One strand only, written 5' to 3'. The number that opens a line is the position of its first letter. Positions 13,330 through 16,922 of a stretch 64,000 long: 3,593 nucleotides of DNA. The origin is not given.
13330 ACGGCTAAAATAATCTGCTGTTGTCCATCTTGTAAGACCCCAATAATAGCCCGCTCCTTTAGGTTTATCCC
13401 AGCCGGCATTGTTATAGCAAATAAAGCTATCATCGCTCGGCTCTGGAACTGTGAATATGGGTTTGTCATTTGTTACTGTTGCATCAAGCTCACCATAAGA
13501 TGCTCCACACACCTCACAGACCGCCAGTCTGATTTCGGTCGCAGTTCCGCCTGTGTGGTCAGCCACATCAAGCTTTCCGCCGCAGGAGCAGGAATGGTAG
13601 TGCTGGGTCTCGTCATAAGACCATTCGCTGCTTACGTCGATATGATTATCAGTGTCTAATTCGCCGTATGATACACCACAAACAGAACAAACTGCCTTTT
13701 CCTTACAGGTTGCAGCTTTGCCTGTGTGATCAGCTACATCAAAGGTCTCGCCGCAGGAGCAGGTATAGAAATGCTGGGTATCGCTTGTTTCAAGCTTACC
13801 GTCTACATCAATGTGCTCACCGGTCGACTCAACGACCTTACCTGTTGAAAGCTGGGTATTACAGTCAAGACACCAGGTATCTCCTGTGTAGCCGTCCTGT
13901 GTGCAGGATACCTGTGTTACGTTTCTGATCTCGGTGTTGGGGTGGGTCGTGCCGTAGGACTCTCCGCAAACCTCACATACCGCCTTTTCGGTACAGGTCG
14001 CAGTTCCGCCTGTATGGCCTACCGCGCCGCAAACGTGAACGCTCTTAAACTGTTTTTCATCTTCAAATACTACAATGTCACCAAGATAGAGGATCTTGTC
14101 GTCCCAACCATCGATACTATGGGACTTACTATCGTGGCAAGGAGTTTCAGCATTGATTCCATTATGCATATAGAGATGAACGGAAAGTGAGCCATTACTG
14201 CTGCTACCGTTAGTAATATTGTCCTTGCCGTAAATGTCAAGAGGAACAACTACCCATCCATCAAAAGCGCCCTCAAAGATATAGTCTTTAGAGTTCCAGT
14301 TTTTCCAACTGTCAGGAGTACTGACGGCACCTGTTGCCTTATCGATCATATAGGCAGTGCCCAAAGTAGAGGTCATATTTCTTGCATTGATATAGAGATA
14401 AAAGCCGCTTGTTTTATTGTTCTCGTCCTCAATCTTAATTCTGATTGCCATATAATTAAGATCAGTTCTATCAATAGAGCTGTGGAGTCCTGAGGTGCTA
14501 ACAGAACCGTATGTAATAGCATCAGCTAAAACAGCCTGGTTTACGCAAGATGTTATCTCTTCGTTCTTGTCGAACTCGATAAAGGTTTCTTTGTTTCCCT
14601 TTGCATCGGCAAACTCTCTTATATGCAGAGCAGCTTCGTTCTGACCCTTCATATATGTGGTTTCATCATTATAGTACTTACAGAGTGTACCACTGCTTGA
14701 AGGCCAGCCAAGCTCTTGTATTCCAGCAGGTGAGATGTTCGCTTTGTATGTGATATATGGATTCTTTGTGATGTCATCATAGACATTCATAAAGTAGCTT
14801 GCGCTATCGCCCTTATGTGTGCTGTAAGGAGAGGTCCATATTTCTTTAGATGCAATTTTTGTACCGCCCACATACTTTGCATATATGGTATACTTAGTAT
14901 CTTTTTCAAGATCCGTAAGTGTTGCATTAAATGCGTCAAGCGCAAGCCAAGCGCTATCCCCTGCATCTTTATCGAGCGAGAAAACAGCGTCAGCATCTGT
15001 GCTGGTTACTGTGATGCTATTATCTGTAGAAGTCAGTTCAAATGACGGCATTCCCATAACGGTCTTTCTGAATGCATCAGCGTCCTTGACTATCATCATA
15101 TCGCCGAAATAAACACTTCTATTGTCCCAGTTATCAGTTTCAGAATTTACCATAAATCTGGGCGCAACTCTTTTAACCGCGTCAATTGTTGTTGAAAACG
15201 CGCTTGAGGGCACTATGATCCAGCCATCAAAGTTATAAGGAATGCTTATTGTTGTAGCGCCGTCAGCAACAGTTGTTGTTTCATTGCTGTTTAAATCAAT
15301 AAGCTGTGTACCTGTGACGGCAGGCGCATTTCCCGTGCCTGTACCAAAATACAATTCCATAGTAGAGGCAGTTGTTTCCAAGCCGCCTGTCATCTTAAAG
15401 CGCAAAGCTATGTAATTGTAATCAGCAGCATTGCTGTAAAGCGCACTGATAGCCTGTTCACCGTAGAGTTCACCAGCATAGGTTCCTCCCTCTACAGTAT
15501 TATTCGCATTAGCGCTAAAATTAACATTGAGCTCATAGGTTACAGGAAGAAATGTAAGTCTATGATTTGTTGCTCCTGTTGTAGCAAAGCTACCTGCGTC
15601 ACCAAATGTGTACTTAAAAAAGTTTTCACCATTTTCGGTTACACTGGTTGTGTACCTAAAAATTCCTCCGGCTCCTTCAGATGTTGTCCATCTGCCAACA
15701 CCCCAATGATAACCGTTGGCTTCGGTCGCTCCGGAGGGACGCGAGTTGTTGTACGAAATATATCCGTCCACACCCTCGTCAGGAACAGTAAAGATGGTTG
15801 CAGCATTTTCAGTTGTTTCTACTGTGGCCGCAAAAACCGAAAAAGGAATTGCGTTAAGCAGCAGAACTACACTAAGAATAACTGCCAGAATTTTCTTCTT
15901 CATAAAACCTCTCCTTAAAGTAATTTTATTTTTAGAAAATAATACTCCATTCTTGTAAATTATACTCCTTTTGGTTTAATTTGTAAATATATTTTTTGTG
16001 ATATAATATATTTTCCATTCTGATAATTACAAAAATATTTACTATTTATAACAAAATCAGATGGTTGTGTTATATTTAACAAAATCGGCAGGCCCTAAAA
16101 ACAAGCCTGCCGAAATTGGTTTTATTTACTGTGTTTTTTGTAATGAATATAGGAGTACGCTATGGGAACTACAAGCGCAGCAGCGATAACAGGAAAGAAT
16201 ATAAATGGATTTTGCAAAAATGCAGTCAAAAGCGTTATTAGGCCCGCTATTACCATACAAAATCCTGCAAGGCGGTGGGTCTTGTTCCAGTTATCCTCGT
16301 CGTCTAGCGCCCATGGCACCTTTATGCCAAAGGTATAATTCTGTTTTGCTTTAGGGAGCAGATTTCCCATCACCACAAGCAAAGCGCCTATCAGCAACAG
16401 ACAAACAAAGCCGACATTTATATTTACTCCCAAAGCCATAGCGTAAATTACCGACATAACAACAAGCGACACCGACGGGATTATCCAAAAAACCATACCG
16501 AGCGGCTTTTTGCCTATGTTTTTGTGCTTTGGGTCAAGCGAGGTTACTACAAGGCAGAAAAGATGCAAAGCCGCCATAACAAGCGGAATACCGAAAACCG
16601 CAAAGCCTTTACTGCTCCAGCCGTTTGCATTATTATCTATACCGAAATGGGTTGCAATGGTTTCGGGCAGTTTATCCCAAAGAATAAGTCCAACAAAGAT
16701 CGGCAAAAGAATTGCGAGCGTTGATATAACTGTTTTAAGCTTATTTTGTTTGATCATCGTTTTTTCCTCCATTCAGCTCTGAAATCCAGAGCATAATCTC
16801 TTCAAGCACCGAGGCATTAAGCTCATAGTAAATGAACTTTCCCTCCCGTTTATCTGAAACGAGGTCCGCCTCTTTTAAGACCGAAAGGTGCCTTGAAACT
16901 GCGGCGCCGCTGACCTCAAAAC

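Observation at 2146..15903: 13.8-kb gene for a 4,585-aa secreted mosaic protein built from a duplicated super-module, with no recognisable anchor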

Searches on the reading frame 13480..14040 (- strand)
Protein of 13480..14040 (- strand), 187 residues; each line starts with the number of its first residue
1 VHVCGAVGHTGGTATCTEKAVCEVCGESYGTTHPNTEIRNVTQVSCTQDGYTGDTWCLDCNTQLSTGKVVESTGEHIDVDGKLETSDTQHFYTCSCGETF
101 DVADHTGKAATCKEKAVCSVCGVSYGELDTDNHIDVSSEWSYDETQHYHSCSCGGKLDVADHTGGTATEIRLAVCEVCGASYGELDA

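Call 13: search_protein_families(library=pfam, proteins=[window:13480-14040:-], max_evalue=10)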
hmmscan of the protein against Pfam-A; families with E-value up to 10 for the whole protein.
seq(187 aa): 13 families
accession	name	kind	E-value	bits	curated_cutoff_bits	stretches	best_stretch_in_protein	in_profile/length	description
PF05207.18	Zn_ribbon_CSL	-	0.011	15.9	29.2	2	83-121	10-46/55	CSL zinc finger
PF03194.20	LUC7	-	0.018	15.3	33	1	161-186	176-201/246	LUC7 N_terminus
PF22799.2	PIR1-like_C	-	0.021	15.9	27.6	1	60-113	21-72/74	Cell wall mannoprotein PIR1-like, C-terminal domain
PF12820.12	BRCT_assoc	-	0.082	13.2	27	1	56-119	41-105/164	Serine-rich domain associated with BRCT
PF00301.25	Rubredoxin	-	0.15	12.6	23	1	116-146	2-32/47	Rubredoxin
PF07535.18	zf-DBF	-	0.21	12.1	24.8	0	175-186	6-17/45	DBF zinc finger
PF06170.17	DUF983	-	0.44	11.3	22.6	0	115-131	8-24/85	Protein of unknown function (DUF983)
PF13894.12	zf-C2H2_4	-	0.54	11.6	27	0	22-31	3-12/24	C2H2-type zinc finger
PF13912.12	zf-C2H2_6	-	0.72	10.4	25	1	117-126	3-12/27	C2H2-type zinc finger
PF23475.1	zf-Tbcl_FmdE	-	1.3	9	23.2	1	20-31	8-19/35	FmdE treble clef zinc finger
PF14768.12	RPA_interact_C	-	2.8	9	25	1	55-122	17-76/80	Replication protein A interacting C-terminal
PF23118.1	zf-C2H2_STOP2_C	-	3.2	8.1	27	1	94-102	4-12/30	STOP2-like, C2H2-type zinc finger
PF02892.21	zf-BED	-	9.2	6.8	20.6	0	104-123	5-24/44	BED zinc finger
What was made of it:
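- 13489..14031 (-): Cys block 1 (16 Cys), made of C-x5-C-x2-CG..Y and C-x3-GYTGD-x2-C-x2-C units. Only sub-threshold zinc-ribbon hits (call 13).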

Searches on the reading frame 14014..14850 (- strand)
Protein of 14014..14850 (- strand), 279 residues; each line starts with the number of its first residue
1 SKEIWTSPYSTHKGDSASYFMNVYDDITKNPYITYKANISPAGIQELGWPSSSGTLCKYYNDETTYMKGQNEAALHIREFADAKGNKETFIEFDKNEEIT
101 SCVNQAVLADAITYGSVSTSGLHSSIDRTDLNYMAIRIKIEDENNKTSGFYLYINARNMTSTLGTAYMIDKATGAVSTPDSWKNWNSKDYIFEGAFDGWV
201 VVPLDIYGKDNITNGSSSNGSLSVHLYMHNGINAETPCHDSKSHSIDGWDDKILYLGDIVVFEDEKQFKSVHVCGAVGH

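Call 13: search_protein_families(library=pfam, proteins=[window:14014-14850:-], max_evalue=10)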
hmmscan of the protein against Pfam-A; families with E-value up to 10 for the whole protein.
seq(279 aa): 1 family
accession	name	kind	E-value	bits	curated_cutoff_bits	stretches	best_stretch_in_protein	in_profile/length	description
PF19266.4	CIS_tube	-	0.036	14.3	27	1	141-207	13-80/158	Contractile injection system tube protein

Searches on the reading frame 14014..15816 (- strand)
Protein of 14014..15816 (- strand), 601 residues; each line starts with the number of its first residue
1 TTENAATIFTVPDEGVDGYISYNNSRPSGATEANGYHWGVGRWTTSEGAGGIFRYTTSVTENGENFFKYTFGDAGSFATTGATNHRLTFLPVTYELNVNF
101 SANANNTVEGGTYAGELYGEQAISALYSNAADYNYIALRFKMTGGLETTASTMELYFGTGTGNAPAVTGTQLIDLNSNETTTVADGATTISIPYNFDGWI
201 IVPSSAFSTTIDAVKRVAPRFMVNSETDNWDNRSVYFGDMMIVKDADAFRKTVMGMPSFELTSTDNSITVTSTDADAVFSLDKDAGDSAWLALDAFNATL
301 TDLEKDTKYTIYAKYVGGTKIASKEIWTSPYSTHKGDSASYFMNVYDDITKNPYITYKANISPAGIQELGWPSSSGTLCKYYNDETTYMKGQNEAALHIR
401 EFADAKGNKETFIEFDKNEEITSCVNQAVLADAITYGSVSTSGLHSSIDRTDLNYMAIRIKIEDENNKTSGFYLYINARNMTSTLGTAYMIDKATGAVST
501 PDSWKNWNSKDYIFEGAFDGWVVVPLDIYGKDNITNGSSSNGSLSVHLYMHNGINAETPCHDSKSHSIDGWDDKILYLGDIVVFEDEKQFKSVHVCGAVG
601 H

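Call 22: search_protein_representatives(alignment_id=A1)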
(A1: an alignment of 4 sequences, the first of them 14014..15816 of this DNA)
Query: 4 sequences, 275 profile positions. Proteins with E-value up to 0.001 (for the whole library): 39; up to 1e-10: 16; up to 1e-30: 7. The best 39 are listed.
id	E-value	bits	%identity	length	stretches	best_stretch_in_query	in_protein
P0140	2.7e-297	997.7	-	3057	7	7-272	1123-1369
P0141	3.7e-105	367.5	-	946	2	7-267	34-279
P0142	1.1e-96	339.6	-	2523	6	9-258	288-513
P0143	8.0e-63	228.6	-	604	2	9-271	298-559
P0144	7.6e-58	212.3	-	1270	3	7-269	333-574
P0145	9.8e-51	189.0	-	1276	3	7-256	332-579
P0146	3.2e-43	164.3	-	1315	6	5-266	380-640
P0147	2.0e-26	109.2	-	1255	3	111-256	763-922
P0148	8.7e-25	103.8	-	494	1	53-273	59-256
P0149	9.2e-21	90.7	-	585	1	63-265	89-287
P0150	1.3e-20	90.2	-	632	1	14-260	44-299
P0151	9.8e-20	87.3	-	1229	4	185-258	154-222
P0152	8.8e-17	77.6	-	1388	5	132-211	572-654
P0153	8.6e-16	74.3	-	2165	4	132-271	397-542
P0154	1.9e-12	63.3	-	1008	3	136-271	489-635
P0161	1.3e-07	47.6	-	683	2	136-258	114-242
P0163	2.2e-07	46.7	-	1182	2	136-259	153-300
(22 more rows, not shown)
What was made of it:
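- Closest known: Jelly-roll carbohydrate-binding modules CBM6, CBM11, CBM30 and CBM86. Different: The family is tiny (39 representatives; call 22).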

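Call 24: search_protein_families(library=pfam, proteins=[P0140, P0147, P0151, P0152, P0161, P0163], max_evalue=0.001)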
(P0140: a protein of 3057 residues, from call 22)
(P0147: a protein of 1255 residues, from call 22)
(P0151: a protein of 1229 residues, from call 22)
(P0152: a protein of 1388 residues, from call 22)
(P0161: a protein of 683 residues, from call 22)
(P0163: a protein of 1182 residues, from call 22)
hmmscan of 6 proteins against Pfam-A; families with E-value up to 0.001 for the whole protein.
P0140 (3057 aa): 0 families

P0147 (1255 aa): 0 families

P0151 (1229 aa): 0 families

P0152 (1388 aa): 0 families

P0161 (683 aa): 0 families

P0163 (1182 aa): 0 families
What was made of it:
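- Closest known: P0140 and relatives. Different: None has any Pfam hit at all (call 24).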

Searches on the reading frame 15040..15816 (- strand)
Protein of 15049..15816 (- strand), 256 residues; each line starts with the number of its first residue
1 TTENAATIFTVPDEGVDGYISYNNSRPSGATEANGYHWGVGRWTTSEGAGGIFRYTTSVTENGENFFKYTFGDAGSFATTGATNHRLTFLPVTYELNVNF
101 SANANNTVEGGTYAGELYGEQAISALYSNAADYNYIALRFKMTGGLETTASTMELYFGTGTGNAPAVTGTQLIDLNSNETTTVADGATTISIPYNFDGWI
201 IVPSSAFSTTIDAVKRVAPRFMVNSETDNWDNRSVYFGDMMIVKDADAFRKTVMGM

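Call 13: search_protein_families(library=pfam, proteins=[window:15049-15816:-], max_evalue=10)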
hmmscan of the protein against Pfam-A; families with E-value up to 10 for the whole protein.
seq(256 aa): 2 families
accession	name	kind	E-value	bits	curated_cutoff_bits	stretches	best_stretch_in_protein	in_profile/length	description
PF24517.2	CBM96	-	0.029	14.6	26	1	99-168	4-75/164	Carbohydrate-binding module family 96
PF24016.2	DUF7330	-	0.11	12.5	27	1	181-240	100-155/187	Domain of unknown function (DUF7330)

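Call 15: find_homologous_proteins(query=window:15049-15816:-, max_evalue=0.001)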
Query seq(256 aa): 565 candidates shared short words with the query, none scored E <= 0.001.
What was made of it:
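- Tried and rejected: It returned nothing (call 15).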

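Call 44: predict_structure(alignment_id=A3)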
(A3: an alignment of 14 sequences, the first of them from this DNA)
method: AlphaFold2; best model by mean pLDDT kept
length: 259 residues; sequences in the alignment: 14
mean_pLDDT: 80.4   pTM: 0.84
mean pLDDT of the five models: 80.4, 78.6, 78.1, 77.3, 76.0
residues with pLDDT >= 90: 117; 70-90: 71; 50-70: 52; < 50: 19
segments of 3 or more residues with pLDDT < 50: 33-35, 44-49, 257-259
pLDDT, mean of each block of 10 residues (from residue 1): 83 85 64 52 48 80 92 59 77 78 56 59 93 97 90 90 77 94 93 95 95 92 85 93 95 68
secondary structure, 60 per line:
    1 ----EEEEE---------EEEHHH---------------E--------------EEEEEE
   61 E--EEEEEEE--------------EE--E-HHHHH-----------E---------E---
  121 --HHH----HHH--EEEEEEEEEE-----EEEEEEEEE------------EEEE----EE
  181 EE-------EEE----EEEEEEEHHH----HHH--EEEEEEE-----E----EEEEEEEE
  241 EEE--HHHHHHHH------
elements in order: E5-9 E19-21 E55-61 E64-70 H91-95 E135-144 E150-158 E171-174 E179-182 E190-192 E197-203 E216-222 E233-243 H246-253
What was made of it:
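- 15058..15807 (-): Module A1 (aa 33-282), jelly-roll CBM-like domain of an uncatalogued family. AF2 model pLDDT 80, pTM 0.84 (call 44).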

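Call 48: fold_search(model_id=the predicted structure, library=pdb)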
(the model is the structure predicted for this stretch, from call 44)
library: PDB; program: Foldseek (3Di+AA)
matches with E <= 10: 1593; with E <= 0.001: 3
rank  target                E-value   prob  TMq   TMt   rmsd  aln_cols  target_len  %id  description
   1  6sgf_A                6.4e-04  0.98  0.25  0.41  10.0       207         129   10  Molecular insight into a new low affinity xylan binding module CBM86, from the xylanolytic gut symbiont Roseburia inte (released 2019-11-20)
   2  9d8w_C                8.6e-04  0.38  0.14  0.15  12.7       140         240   16  Cryo-EM structure of Human Enterovirus D94 A-particle (released 2025-09-03)
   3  6sgf_C                9.1e-04  0.97  0.25  0.41   9.9       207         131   10  Molecular insight into a new low affinity xylan binding module CBM86, from the xylanolytic gut symbiont Roseburia inte (released 2019-11-20)
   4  6sgf_B                1.1e-03  0.97  0.25  0.41   9.8       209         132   10  Molecular insight into a new low affinity xylan binding module CBM86, from the xylanolytic gut symbiont Roseburia inte (released 2019-11-20)
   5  6r3m_A                1.3e-03  0.99  0.31  0.43   8.6       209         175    9  Family 11 Carbohydrate-Binding Module from Clostridium thermocellum in complex with beta-1,3-1,4-mixed-linked tetrasac (released 2020-02-05)
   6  6zcl_C                1.3e-03  0.54  0.16  0.17  12.4       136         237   14  Coxsackievirus B3 in complex with capsid binder compound 17 (released 2021-03-17)
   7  1wzx_A                1.4e-03  1.00  0.40  0.54   8.4       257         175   10  Crystal Structure of Family 30 Carbohydrate Binding Module. (released 2005-03-22)
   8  6smg_C                1.4e-03  0.51  0.16  0.17  11.5       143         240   12  Structure of Coxsackievirus A10 (released 2020-01-15)
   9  3jb8_B                1.7e-03  0.47  0.17  0.22  14.0       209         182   10  Insight into Three-dimensional structure of Maize Chlorotic Mottle Virus Revealed by Single Particle Analysis (released 2016-07-13)
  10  3jb8_C                1.7e-03  0.47  0.17  0.22  14.0       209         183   10  Insight into Three-dimensional structure of Maize Chlorotic Mottle Virus Revealed by Single Particle Analysis (released 2016-07-13)
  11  6aj9_C                1.8e-03  0.51  0.15  0.17  12.6       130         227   13  The structure of Enterovirus D68 mature virion in complex with Fab 15C5 and 11G1 (released 2018-11-07)
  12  6sk7_C                2.2e-03  0.30  0.14  0.16  12.8       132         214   12  Cryo-EM structure of rhinovirus-A89 (released 2019-09-04)
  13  6crs_B                2.6e-03  0.38  0.14  0.15  12.5       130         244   14  CryoEM structure of human enterovirus D68 A-particle (pH 7.2 and 4 degrees Celsius) (released 2018-12-19)
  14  3jb8_A                2.7e-03  0.41  0.17  0.22  14.0       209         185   10  Insight into Three-dimensional structure of Maize Chlorotic Mottle Virus Revealed by Single Particle Analysis (released 2016-07-13)
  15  9euf_H                3.0e-03  0.85  0.30  0.28  11.6       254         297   11  Cryo-EM structure of Staphylococcus aureus bacteriophage phi812 baseplate in the pre-contraction state - complete (released 2025-04-09)
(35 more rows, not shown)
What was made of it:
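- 15058..15807 (-): Foldseek best matches CBM86/11/30/6 (call 48).
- On Catalogued CBM families (via Pfam; fold via PDB): The fold is a jelly roll with weak matches to CBM86, CBM11, CBM30 and CBM6 (call 48).
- Module A folds as a jelly roll closest to CBM86, CBM11, CBM30 and CBM6 (calls 44, 48).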

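Call 66: search_solved_structures(query=A3, max_evalue=1)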
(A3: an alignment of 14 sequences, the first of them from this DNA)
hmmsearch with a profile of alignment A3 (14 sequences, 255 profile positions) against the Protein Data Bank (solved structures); distinct sequences matched with E-value up to 1: 1.
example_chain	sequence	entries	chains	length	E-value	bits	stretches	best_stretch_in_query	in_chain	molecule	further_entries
3isy_A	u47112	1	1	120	0.38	13.4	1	4-104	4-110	Intracellular proteinase inhibitor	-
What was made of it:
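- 15058..15807 (-): No Pfam or PDB sequence match (calls 13, 66).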

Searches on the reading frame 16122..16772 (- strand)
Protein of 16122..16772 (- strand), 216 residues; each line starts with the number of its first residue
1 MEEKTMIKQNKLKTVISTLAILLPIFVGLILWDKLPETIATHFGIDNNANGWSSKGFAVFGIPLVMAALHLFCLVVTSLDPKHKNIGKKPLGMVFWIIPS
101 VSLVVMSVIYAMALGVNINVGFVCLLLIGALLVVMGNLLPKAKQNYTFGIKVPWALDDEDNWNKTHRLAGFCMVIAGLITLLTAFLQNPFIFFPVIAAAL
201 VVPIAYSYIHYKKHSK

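Call 72: search_protein_families(library=pfam, proteins=[window:16122-16772:-], max_evalue=0.00001)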
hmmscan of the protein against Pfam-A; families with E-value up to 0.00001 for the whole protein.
window:16122-16772:- (216 aa): 2 families
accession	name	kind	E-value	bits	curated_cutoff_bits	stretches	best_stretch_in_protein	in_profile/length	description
PF13630.11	SdpI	-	7.9e-21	74.4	28.2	1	141-207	1-71/71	SdpI/YfhL protein family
PF07853.16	DUF1648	-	4.9e-17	61.7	28.7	1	20-66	2-48/49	Domain of unknown function (DUF1648)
